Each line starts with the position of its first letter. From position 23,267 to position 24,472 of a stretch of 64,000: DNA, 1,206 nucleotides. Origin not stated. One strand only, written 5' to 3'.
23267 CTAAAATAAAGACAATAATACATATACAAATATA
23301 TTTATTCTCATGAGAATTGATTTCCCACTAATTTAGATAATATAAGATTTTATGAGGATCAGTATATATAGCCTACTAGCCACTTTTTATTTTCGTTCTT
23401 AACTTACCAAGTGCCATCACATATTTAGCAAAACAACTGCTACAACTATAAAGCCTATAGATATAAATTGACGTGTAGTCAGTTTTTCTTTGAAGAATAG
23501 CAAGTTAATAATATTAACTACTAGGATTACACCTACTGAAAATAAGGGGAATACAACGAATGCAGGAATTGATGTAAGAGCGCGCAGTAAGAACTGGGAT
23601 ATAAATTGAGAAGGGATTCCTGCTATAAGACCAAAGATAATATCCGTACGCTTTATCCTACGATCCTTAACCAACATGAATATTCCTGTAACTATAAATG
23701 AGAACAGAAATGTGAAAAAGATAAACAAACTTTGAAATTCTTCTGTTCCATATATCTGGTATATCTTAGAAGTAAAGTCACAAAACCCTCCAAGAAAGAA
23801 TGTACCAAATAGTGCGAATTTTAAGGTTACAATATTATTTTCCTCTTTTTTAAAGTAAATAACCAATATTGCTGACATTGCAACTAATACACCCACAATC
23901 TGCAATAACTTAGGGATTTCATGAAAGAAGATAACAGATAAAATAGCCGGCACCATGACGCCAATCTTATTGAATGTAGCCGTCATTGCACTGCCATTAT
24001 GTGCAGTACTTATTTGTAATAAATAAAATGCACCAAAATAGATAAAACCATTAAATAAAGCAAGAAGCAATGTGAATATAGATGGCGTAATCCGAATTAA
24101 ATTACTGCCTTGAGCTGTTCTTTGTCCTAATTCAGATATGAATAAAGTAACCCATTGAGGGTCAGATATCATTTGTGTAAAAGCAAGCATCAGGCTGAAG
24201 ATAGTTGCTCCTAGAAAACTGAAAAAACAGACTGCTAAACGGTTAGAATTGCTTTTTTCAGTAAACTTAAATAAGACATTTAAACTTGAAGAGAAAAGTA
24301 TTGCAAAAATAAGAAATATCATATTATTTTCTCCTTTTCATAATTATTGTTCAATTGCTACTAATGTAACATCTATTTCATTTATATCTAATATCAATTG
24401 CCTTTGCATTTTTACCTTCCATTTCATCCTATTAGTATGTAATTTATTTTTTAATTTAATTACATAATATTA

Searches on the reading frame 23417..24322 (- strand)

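Call 6: search_protein_families(library=pfam, proteins=[window:23417-24322:-])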
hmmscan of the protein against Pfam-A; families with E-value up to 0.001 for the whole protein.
window:23417-24322:- (301 aa): 2 families
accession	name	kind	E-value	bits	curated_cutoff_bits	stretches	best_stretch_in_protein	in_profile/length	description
PF00892.27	EamA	-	6.5e-16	59.3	28.2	2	2-156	5-134/135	EamA-like transporter family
PF00893.25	Multi_Drug_Res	-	7e-07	30.1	23.7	0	213-292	16-93/93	Small Multidrug Resistance protein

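Call 7: search_protein_families(library=ncbifam, proteins=[window:23417-24322:-])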
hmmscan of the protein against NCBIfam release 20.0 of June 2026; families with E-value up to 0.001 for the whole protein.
window:23417-24322:- (301 aa): 6 families
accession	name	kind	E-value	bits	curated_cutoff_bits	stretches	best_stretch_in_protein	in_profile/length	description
NF051481.1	EbrA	exception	1.6e-05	25.2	160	1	245-301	48-104/104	SMR family multidrug efflux transporter EbrA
NF033469.1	SMR_qac_bcrB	exception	0.00029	21.4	205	0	209-300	13-102/105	quaternary ammonium compound efflux SMR transporter BcrB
NF033137.0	SMR_qac_int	equivalog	0.0003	21.3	188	1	242-301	43-102/109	Qac family quaternary ammonium compound efflux SMR transporter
NF000067.2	SMR_qac_FL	exception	0.00036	21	205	1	242-300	44-102/110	quaternary ammonium compound efflux SMR transporter QacL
NF000278.1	SMR_qac_G2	exception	0.00056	20.3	220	1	200-301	6-103/110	quaternary ammonium compound efflux SMR transporter QacG2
NF051482.1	EbrB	exception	0.00089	19.9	160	0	213-300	17-102/105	SMR family multidrug efflux transporter EbrB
